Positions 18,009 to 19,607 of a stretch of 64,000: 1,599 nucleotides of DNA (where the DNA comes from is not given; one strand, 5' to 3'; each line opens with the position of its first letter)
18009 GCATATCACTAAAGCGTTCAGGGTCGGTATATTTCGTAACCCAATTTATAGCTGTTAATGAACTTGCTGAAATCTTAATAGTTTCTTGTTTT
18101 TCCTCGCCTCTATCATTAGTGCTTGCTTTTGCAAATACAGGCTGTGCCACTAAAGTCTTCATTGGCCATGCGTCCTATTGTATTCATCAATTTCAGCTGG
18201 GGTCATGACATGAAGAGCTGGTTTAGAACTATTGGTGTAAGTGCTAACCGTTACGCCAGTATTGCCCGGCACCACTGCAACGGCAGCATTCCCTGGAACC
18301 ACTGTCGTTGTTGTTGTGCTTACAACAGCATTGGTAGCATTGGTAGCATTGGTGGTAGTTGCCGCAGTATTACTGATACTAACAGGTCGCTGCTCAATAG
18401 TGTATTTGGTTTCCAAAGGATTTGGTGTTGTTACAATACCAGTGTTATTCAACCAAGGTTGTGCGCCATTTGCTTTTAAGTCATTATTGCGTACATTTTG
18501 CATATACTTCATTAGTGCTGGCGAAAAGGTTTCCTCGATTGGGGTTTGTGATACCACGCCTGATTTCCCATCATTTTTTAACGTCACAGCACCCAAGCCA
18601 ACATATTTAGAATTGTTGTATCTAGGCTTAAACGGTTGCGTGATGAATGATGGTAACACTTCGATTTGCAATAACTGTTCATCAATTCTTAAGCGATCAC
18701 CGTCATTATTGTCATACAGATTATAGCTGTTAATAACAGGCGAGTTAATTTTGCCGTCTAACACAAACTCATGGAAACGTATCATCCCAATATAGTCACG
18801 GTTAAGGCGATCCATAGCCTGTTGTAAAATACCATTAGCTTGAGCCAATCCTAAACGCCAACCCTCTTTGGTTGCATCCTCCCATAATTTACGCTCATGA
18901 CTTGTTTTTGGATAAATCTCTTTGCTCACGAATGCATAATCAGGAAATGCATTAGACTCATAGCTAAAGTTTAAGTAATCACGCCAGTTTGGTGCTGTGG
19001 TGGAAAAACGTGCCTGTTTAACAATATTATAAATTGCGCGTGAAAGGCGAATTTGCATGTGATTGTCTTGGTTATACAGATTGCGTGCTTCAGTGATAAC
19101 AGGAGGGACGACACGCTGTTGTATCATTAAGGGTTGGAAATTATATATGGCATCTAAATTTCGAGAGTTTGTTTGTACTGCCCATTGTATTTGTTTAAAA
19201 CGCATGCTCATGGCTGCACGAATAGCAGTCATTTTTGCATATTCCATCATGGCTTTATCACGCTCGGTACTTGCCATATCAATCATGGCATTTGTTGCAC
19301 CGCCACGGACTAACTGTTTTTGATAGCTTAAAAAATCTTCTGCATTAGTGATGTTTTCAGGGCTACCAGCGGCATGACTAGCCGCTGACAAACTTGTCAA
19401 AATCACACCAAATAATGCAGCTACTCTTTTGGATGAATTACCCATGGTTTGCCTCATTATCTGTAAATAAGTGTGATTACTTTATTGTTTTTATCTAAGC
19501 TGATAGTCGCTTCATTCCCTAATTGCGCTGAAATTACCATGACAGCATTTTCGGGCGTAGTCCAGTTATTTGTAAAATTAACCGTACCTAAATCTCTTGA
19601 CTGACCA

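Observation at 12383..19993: Type IVB (Dot/Icm or IncI-like) conjugation genes: lipoprotein, periplasmic protein, DotB-like ATPase and IcmT-like protein in the dotDCB/traHIJK order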

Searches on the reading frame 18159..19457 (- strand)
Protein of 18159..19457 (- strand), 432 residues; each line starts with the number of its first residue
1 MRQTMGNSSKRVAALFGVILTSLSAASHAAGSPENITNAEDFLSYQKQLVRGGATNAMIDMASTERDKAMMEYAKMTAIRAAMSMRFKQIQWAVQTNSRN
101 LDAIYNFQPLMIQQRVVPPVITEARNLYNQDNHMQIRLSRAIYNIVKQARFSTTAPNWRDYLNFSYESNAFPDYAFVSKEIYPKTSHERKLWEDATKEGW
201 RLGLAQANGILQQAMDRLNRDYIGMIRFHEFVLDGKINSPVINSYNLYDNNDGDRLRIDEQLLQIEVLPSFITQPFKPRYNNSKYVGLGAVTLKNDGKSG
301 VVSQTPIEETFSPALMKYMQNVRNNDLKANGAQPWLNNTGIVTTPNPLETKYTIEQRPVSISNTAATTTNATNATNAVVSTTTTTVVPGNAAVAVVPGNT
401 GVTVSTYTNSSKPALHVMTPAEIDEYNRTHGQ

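Call 3: search_protein_families(library=pfam, proteins=[window:18159-19457:-], max_evalue=0.01)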
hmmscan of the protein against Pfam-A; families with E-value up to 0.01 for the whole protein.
window:18159-19457:- (432 aa): 1 family
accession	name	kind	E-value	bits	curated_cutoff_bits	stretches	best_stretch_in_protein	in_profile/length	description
PF16932.10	T4SS_TraI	-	1.2e-48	165.6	26.1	1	66-271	3-204/213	Type IV secretory system, conjugal DNA-protein transfer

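Call 4: search_protein_families(library=ncbifam, proteins=[window:18159-19457:-], max_evalue=0.01)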
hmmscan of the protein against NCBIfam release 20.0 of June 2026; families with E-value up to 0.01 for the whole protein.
window:18159-19457:- (432 aa): 0 families

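Call 21: find_homologous_proteins(query=window:18159-19457:-, max_evalue=0.00001)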
Query window:18159-19457:- (432 aa): 134 proteins with E <= 0.00001 among 8000 candidates; the best 120 are listed.
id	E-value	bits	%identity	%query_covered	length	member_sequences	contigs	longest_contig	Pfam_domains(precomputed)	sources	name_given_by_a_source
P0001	3.5e-281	950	100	99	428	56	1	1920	PF16932.11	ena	-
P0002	2.7e-86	308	46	81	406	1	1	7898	PF16932.11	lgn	-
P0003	1.5e-84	302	46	81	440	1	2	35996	PF16932.11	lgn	-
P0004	5.5e-84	301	45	78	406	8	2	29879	PF16932.11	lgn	-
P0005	1.5e-83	299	46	81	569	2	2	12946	PF16932.11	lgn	-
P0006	1.0e-81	293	44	83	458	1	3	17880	PF16932.11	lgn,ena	-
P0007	3.5e-81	291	42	84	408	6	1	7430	PF16932.11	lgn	-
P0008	4.7e-81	291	44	83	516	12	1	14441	PF16932.11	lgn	-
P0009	7.9e-81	290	46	80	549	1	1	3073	PF16932.11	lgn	-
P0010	1.3e-80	289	45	79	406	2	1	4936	PF16932.11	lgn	-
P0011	4.1e-80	288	44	79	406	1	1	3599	PF16932.11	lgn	-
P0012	7.3e-80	287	44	79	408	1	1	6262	PF16932.11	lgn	-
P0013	1.9e-79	286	52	59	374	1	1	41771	PF16932.11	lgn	-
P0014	3.6e-79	285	52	60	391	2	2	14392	PF16932.11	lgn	-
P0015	5.2e-79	284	45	80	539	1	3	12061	PF16932.11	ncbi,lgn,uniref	ncbi:type IV secretory system conjugative DNA transfer family protein [Psychrobacter sp. AOP31-A1-22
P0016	9.7e-79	283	45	77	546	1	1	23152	PF16932.11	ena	-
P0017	1.2e-78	283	45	77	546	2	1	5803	PF16932.11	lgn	-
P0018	1.2e-77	280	48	72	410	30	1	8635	PF16932.11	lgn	-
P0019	3.8e-77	278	43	81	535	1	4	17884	PF16932.11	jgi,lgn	-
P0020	4.8e-77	278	50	63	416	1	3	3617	PF16932.11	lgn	-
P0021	5.1e-75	271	49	63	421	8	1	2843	PF16932.11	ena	-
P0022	2.4e-74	269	39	86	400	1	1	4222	PF16932.11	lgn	-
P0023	3.5e-74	268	43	71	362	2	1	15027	PF16932.11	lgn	-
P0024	3.6e-74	268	42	78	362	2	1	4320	PF16932.11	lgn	-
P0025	3.9e-74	268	46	61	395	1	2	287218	PF16932.11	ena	-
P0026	4.6e-74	268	49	62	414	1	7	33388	PF16932.11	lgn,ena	-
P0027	5.2e-74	268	38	85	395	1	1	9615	PF16932.11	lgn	-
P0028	5.4e-74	268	49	62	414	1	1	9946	PF16932.11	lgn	-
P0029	8.0e-74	267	48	61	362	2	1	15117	PF16932.11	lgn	-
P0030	1.3e-73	266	43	77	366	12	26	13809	PF16932.11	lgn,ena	-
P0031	2.1e-73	266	48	63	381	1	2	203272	PF16932.11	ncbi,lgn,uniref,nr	ncbi:hypothetical protein B0181_07945 [Moraxella caviae]|uniref:Uncharacterized protein n=1 Tax=Mora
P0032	2.6e-73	265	50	58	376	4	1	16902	PF16932.11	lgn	-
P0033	4.7e-73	265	39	81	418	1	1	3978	PF16932.11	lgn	-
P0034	9.0e-73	264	49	63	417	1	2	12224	PF16932.11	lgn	-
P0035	9.7e-73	264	47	60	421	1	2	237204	PF16932.11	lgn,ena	-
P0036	1.4e-72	263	46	71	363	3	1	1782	PF16932.11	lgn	-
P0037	1.7e-72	263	52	59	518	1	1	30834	PF16932.11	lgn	-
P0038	2.4e-72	262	53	59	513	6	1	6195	PF16932.11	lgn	-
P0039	2.7e-72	262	45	73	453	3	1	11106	PF16932.11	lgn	-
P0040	7.2e-72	261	38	86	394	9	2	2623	PF16932.11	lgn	-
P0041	1.3e-71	260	49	61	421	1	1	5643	PF16932.11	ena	-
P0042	1.6e-71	260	45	73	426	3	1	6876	PF16932.11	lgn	-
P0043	1.7e-71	260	37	86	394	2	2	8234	PF16932.11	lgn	-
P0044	2.0e-71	259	48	64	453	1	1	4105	PF16932.11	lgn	-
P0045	2.2e-71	259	51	59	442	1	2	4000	PF16932.11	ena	-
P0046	3.3e-71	259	42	77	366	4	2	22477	PF16932.11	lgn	-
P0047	5.3e-71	258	50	60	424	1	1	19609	PF16932.11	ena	-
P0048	7.9e-71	257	48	59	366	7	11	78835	PF16932.11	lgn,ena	-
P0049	1.1e-70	257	44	67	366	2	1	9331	PF16932.11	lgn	-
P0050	2.0e-70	256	50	57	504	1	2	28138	PF16932.11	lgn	-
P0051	5.7e-70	254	49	55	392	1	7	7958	PF16932.11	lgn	-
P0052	6.1e-70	254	50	55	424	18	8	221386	PF16932.11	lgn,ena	-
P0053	1.2e-69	253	45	66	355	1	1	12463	PF16932.11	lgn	-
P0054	1.4e-69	253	45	62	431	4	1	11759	PF16932.11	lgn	-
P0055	2.2e-69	253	44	70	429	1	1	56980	PF16932.11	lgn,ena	-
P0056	2.4e-69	252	51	57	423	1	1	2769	PF16932.11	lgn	-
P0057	7.0e-69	251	44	60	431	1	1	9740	PF16932.11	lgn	-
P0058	9.9e-68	247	48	61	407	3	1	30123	PF16932.11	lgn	-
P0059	3.1e-67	245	38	83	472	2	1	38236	PF16932.11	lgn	-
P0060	7.5e-66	241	41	76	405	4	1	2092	PF16932.11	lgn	-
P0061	1.1e-65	240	52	50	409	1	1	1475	PF16932.11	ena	-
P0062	1.6e-65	240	44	61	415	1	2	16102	PF16932.11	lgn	-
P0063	7.1e-65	238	53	48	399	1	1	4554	PF16932.11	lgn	-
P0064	1.1e-62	231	51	51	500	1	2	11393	PF16932.11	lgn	-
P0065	1.5e-53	200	48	49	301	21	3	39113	PF16932.11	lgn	-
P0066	2.3e-53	200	45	52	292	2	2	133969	PF16932.11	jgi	jgi:defect-in-organelle-trafficking protein DotC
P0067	2.7e-53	200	48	49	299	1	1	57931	PF16932.11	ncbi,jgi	jgi:defect-in-organelle-trafficking protein DotC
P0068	4.4e-53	199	42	59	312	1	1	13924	PF16932.11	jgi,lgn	-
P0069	2.4e-52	196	49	49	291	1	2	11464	PF16932.11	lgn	-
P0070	3.2e-52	196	47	50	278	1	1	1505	PF16932.11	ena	-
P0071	3.7e-52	196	47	49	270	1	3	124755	PF16932.11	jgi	jgi:defect-in-organelle-trafficking protein DotC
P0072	4.6e-52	196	47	49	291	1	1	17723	PF16932.11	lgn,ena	-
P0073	5.6e-52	195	47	50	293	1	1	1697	PF16932.11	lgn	-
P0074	8.1e-52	195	42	55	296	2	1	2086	PF16932.11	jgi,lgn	-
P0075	1.5e-51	194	42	58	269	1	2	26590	PF16932.11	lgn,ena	-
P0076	2.0e-51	193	47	49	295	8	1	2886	PF16932.11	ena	-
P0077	2.2e-51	193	49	47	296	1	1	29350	PF16932.11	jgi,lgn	jgi:defect-in-organelle-trafficking protein DotC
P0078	3.1e-51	193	45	49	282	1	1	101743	PF16932.11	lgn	-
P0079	3.3e-51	193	46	49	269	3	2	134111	PF16932.11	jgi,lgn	jgi:defect-in-organelle-trafficking protein DotC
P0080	3.9e-51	192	45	49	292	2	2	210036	PF16932.11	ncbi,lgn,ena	-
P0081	5.8e-51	192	49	48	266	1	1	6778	PF16932.11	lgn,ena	-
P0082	6.4e-51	192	46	50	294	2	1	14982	PF16932.11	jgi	jgi:defect-in-organelle-trafficking protein DotC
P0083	8.1e-51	191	44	50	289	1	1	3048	PF16932.11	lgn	-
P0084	9.4e-51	191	40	56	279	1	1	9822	PF16932.11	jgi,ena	-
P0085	1.5e-50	191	47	49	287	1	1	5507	PF16932.11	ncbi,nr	ncbi:MAG: hypothetical protein JWL65_7035 [Gammaproteobacteria bacterium]|nr:hypothetical protein [G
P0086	1.5e-50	191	47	47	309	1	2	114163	PF16932.11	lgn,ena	-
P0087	2.1e-50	190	42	56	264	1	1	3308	PF16932.11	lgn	-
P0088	5.8e-50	189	42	50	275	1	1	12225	PF16932.11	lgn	-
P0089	6.2e-50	189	46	49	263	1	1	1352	PF16932.11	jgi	jgi:defect-in-organelle-trafficking protein DotC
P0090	6.7e-50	188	45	49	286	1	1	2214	PF16932.11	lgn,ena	-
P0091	1.1e-49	188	42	55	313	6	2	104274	PF16932.11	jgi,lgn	-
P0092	2.6e-49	186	45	49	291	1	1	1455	PF16932.11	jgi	jgi:defect-in-organelle-trafficking protein DotC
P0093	3.2e-49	186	40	57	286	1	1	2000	PF16932.11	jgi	jgi:defect in organelle trafficking protein DotC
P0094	3.7e-49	186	45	49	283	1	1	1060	PF16932.11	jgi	jgi:defect-in-organelle-trafficking protein DotC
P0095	6.2e-49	185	46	49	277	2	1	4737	PF16932.11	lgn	-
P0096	7.6e-49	185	45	50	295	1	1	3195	PF16932.11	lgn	-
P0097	8.0e-49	185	43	51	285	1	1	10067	PF16932.11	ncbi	-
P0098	8.1e-49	185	42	55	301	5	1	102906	PF16932.11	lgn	-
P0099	1.6e-48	184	45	48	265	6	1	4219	PF16932.11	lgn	-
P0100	3.2e-48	183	47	49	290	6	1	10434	PF16932.11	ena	-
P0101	4.1e-48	182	44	50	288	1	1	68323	PF16932.11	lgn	-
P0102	4.6e-48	182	44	48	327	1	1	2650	PF16932.11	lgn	-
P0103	5.5e-48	182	46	48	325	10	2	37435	PF16932.11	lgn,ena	-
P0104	5.8e-48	182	47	48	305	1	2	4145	PF16932.11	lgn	-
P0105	1.1e-47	181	44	48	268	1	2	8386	PF16932.11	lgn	-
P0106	1.5e-47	181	40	51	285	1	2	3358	PF16932.11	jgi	jgi:defect in organelle trafficking protein DotC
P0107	1.7e-47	180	46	49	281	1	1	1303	PF16932.11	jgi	jgi:defect-in-organelle-trafficking protein DotC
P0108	1.8e-47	180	42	50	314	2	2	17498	PF16932.11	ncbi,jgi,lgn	ncbi:MAG: hypothetical protein RLZZ210_419 [Pseudomonadota bacterium]|jgi:defect-in-organelle-traffi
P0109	2.5e-47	180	45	48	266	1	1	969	PF16932.11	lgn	-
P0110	7.0e-47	178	43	49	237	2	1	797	PF16932.11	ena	-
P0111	1.6e-46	177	44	49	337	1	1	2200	PF16932.11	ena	-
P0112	2.7e-46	177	42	49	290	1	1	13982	PF16932.11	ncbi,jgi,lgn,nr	ncbi:MAG: type IV secretion system DotC family protein [Azoarcus sp.]|jgi:defect-in-organelle-traffi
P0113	5.2e-46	176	46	48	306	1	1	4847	PF16932.11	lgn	-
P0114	7.0e-46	175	45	48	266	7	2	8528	PF16932.11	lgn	-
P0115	1.6e-45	174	46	47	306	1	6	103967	PF16932.11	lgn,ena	-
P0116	1.9e-45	174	45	47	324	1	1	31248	PF16932.11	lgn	-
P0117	3.5e-45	173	41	50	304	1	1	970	PF16932.11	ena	-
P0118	5.2e-45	172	45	49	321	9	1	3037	PF16932.11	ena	-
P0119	1.1e-44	171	44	48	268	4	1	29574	PF16932.11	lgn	-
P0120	1.1e-44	171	42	47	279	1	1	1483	PF16932.11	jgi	jgi:defect in organelle trafficking protein DotC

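Call 24: find_related_loci(query=A1, collection=genome_contigs, flank=10000)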
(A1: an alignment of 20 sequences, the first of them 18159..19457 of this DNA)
Query A1 (432 aa) in genome_contigs; peptide patterns used: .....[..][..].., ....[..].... (x = any residue, [..] = any of these).
115 stretches matched a pattern; 18 encode a relative of the query (tblastn E <= 1e-3); 18 distinct loci.
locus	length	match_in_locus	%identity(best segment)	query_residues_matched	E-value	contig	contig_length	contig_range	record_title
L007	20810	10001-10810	48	14-285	3e-79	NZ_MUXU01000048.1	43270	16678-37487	Moraxella caviae strain CCUG 355 355T_ctg_0000048, whole genome shotgun sequence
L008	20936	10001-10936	42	12-325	9e-73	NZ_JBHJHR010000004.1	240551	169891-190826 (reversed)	Moraxella sp. ZJ142 ptg000002l, whole genome shotgun sequence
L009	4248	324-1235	42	17-326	6e-73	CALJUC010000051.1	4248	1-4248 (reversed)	MAG TPA_asm: uncultured Moraxella sp. isolate SRR6231213_bin.3_CONCOCT_v1.1_MAG genome assembly, contig: ERZ650253.10359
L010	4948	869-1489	48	62-271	2e-59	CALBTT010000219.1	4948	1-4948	MAG TPA_asm: uncultured Zoogloea sp. isolate SRR6007446_bin.68_CONCOCT_v1.1_MAG genome assembly, contig: ERZ724100.6697,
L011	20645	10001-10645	44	54-271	6e-58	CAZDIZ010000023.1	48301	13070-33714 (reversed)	MAG TPA_asm: uncultured Solibacteraceae bacterium isolate binchicken_co20_389 genome assembly, contig: NODE_1708_length_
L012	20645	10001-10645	44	54-271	5e-58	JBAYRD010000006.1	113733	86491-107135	MAG: Halothiobacillaceae bacterium isolate SO_2016_LW2_33 scaffold00178_LW138R_2016, whole genome shotgun sequence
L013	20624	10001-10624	46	59-271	1e-55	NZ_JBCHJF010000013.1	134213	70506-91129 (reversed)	Massilia sp. MP_M2 Ga0418738_13, whole genome shotgun sequence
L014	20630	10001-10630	47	64-275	8e-62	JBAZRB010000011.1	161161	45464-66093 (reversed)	MAG: Rhodanobacter sp. isolate SO_2017_GW1_138 NODE_729_length_161161_cov_8.676559_OW334_2017, whole genome shotgun sequ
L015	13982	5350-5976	42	60-271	5e-52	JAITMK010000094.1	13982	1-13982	MAG: Azoarcus sp. isolate Pmx449_bin12 k119_1079690, whole genome shotgun sequence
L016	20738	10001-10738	39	33-271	7e-51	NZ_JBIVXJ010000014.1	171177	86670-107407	Pseudomonas sp. NPDC090592 NPDC090592_414_F11.ctg-0014, whole genome shotgun sequence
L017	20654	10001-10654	42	54-271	5e-51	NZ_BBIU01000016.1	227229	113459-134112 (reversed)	Pseudomonas parafulva NBRC 16636 = DSM 17004 strain NBRC 16636, whole genome shotgun sequence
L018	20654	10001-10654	42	54-271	5e-51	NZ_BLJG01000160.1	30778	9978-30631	Pseudomonas juntendi strain BML3 BML3_contig_161, whole genome shotgun sequence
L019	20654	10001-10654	41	54-271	7e-51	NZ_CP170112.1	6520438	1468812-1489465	Pseudomonas sp. WOUb67 chromosome, complete genome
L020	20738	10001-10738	39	33-271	2e-50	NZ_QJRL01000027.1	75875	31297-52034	Pseudomonas sp. LB-090624 NODE_27_length_75875_cov_22.432143, whole genome shotgun sequence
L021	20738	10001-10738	39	33-271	3e-50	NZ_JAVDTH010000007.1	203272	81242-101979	Pseudomonas hunanensis strain BE56 Ga0454497_07, whole genome shotgun sequence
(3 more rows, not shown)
